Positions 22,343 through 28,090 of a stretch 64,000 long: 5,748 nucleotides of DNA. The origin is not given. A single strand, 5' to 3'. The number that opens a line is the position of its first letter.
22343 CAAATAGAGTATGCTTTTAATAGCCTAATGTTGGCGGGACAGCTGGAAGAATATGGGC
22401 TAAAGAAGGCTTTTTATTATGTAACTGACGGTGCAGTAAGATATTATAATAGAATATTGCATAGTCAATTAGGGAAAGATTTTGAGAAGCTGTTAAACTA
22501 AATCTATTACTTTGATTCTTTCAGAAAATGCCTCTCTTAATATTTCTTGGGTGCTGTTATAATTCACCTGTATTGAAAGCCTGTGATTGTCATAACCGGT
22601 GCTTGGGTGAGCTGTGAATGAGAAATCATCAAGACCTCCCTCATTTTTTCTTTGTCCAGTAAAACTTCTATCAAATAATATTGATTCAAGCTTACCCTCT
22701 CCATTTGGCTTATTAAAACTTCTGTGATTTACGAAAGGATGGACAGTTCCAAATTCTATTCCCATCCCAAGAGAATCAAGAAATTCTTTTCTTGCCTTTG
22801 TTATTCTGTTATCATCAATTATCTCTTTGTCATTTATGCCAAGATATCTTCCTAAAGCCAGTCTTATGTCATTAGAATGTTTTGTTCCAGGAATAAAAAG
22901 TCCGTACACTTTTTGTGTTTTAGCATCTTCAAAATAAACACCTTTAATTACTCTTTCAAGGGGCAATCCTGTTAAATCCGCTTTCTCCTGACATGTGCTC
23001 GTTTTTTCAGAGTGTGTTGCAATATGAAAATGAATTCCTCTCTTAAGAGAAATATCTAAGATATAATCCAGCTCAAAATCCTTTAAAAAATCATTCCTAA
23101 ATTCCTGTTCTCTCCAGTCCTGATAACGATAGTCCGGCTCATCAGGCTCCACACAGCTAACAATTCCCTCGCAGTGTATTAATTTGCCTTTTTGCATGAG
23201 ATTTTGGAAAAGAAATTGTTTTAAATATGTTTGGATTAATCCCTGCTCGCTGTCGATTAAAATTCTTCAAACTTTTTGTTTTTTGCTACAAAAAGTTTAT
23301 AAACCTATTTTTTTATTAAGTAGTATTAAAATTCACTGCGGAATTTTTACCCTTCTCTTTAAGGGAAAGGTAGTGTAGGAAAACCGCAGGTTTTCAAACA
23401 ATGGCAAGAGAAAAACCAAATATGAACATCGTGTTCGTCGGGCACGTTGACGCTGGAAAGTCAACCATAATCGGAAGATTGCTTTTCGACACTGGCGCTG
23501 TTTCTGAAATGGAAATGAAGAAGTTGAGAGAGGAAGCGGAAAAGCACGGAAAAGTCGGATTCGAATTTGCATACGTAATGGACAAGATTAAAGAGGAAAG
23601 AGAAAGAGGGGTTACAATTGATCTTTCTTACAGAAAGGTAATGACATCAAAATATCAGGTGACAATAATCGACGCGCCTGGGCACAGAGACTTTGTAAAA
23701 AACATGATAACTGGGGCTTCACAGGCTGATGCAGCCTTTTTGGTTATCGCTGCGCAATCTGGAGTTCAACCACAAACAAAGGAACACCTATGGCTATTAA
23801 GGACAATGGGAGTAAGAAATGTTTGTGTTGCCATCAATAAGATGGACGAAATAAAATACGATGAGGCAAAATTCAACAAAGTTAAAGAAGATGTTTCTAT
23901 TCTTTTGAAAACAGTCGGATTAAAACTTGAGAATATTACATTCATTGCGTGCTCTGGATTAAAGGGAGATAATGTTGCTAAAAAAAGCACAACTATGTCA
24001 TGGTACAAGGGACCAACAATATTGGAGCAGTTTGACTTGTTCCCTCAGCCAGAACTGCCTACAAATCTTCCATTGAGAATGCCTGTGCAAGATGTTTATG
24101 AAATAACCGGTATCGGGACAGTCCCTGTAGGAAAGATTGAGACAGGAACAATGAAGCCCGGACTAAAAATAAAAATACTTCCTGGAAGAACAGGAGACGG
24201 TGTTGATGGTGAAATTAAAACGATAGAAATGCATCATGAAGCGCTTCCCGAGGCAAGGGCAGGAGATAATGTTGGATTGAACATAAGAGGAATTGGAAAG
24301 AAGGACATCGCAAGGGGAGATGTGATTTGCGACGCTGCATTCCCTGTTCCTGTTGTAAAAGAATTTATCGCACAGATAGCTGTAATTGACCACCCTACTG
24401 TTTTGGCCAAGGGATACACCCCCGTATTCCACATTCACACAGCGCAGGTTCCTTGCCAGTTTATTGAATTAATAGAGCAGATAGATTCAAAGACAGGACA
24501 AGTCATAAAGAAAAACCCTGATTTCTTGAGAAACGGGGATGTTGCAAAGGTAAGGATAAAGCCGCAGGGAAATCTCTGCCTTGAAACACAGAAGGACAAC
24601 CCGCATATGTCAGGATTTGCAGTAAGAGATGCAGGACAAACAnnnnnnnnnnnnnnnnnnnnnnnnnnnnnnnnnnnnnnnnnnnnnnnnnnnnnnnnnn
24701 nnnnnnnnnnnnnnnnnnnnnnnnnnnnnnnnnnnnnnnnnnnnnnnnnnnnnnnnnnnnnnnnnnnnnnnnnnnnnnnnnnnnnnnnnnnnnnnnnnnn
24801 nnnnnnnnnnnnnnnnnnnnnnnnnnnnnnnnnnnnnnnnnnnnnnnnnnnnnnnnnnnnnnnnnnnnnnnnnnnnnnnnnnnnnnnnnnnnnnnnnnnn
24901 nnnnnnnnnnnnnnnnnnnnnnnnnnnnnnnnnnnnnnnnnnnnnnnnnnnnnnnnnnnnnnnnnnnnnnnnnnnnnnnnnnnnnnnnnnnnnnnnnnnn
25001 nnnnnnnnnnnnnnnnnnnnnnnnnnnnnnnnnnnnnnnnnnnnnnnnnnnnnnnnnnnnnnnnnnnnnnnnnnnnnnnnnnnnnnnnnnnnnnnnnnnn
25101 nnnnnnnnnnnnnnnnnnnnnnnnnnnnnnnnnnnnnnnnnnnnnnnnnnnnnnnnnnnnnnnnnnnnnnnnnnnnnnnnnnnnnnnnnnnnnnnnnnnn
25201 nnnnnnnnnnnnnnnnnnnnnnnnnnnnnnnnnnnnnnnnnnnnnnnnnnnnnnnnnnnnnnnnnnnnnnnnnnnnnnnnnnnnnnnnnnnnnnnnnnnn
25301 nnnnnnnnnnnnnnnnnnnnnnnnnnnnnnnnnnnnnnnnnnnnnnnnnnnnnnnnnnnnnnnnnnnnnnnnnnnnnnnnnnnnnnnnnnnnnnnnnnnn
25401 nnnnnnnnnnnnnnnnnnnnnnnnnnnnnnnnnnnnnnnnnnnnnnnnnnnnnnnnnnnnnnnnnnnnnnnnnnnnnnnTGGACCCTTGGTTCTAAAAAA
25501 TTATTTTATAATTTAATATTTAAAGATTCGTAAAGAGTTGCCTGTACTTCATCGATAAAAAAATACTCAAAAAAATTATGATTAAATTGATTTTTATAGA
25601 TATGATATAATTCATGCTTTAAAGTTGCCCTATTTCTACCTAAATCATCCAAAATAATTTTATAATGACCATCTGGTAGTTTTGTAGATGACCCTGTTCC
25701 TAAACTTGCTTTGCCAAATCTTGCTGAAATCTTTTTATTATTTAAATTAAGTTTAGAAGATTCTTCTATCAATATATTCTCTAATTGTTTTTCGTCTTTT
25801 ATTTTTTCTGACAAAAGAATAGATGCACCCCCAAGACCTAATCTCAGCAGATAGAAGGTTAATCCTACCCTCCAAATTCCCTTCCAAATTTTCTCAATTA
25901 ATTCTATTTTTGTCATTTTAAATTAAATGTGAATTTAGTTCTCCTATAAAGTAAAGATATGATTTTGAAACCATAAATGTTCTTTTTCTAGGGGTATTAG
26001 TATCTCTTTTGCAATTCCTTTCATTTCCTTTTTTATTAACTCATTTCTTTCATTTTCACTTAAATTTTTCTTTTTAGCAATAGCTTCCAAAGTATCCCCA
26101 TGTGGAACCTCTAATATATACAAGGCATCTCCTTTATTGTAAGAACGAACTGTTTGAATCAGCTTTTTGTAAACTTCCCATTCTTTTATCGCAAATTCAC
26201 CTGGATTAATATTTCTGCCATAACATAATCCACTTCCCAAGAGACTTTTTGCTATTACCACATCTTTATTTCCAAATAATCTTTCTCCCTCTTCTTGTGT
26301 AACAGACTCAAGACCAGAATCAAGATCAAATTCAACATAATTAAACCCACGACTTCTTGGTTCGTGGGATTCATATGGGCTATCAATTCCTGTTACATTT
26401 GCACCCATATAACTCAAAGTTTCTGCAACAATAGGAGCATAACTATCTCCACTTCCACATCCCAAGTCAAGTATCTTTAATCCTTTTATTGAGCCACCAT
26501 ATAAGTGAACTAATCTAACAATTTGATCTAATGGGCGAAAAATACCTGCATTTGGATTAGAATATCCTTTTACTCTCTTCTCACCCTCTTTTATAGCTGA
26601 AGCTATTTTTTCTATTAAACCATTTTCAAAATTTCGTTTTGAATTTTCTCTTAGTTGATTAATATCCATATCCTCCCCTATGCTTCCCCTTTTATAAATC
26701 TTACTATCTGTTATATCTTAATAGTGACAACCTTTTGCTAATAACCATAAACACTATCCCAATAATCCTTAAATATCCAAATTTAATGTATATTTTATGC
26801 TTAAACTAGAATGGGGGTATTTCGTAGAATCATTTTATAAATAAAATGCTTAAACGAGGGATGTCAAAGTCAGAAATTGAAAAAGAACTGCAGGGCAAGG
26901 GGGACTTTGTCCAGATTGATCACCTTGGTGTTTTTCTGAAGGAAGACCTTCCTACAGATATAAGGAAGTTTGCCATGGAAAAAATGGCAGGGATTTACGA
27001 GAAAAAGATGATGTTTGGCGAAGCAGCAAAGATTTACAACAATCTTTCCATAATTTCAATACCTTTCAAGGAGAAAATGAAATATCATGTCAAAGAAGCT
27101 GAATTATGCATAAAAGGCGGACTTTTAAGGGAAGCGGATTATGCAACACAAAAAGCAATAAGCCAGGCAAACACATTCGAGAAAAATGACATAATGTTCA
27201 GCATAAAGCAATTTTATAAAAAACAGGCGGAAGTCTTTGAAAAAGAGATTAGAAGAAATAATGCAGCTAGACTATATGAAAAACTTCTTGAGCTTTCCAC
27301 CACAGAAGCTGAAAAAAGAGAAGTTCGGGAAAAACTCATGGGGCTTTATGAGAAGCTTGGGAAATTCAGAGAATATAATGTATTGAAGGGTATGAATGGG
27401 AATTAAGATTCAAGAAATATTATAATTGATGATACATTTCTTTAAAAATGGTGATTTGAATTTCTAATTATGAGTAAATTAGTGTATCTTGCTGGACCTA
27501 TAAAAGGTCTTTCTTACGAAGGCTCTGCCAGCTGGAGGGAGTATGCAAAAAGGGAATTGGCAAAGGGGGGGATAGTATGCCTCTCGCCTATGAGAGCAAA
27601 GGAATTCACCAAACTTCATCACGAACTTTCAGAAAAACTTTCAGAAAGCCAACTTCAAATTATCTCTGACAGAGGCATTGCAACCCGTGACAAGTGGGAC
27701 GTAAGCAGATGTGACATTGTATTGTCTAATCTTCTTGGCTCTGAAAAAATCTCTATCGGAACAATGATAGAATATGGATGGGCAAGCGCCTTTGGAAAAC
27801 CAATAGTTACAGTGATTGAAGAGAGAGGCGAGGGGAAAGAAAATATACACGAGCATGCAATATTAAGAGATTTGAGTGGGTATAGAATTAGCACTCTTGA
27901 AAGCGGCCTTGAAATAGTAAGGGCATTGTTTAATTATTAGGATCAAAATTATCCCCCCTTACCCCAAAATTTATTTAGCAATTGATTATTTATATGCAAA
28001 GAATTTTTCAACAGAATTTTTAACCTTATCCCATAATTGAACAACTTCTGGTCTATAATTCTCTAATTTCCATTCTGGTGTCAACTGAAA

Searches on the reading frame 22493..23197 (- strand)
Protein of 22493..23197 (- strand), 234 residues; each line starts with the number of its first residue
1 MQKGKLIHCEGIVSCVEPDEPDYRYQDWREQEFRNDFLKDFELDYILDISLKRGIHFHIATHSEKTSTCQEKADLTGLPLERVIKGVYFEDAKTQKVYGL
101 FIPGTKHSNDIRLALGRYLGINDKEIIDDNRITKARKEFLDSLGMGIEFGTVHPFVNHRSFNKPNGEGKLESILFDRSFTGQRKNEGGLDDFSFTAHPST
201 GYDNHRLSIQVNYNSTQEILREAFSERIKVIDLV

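Call 42: search_protein_families(library=pfam, proteins=[window:22493-23197:-], max_evalue=0.01)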
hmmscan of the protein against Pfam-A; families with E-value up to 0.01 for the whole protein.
window:22493-23197:- (234 aa): 0 families

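Call 58: search_protein_families(library=pfam, proteins=[window:22493-23197:-], max_evalue=10)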
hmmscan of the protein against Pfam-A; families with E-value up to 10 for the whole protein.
window:22493-23197:- (234 aa): 2 families
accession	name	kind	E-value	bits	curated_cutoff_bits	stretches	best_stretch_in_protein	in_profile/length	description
PF04073.20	tRNA_edit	-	0.045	14.3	25.5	1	64-109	2-46/123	Aminoacyl-tRNA editing domain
PF11490.13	DNA_pol3_a_NII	-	0.34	11.2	26.3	0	31-71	39-80/117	DNA polymerase III polC-type N-terminus II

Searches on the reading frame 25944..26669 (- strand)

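Call 42: search_protein_families(library=pfam, proteins=[window:25944-26669:-], max_evalue=0.01)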
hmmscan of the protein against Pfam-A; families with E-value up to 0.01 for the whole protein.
window:25944-26669:- (241 aa): 3 families
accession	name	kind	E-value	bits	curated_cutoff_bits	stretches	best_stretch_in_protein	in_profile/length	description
PF25284.1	DUF7874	-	0.0014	19.2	30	1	150-225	6-78/136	Family of unknown function (DUF7874)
PF13489.12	Methyltransf_23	-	0.0019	18.4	27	1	53-111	12-61/164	Methyltransferase domain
PF13847.12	Methyltransf_31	-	0.0019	18.3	27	1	62-98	3-37/145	Methyltransferase domain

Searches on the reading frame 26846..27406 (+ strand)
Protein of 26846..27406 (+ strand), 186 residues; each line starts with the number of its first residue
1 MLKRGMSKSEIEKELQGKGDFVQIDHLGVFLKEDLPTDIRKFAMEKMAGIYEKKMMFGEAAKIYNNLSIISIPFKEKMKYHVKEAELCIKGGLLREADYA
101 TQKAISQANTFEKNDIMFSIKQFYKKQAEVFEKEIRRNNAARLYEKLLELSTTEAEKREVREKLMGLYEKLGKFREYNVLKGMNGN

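Call 42: search_protein_families(library=pfam, proteins=[window:26846-27406:+], max_evalue=0.01)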
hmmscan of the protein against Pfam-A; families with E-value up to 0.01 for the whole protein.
window:26846-27406:+ (186 aa): 2 families
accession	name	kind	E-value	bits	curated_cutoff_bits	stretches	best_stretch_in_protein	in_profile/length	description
PF13176.12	TPR_7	-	0.0055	17.1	27.9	0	128-156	6-34/36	Tetratricopeptide repeat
PF09181.15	ProRS-C_2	-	0.0064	17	25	0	61-111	18-66/66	Prolyl-tRNA synthetase, C-terminal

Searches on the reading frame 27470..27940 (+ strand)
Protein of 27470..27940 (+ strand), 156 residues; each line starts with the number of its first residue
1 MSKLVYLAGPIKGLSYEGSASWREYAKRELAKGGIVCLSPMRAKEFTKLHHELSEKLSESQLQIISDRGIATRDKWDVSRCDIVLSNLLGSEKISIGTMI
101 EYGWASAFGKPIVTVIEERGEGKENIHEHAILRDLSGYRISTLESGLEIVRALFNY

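Call 78: search_protein_families(library=pfam, proteins=[window:27470-27940:+], max_evalue=0.01)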
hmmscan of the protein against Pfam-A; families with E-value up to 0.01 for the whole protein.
window:27470-27940:+ (156 aa): 3 families
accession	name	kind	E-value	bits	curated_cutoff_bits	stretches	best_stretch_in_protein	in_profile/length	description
PF05014.21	Nuc_deoxyrib_tr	-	2.2e-12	47.6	28.8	1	5-121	1-102/117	Nucleoside 2-deoxyribosyltransferase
PF15891.11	Nuc_deoxyri_tr2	-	1.4e-06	29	30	1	4-117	3-103/105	Nucleoside 2-deoxyribosyltransferase like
PF14359.12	DUF4406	-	0.0006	20.6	22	1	5-113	3-90/91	Domain of unknown function (DUF4406)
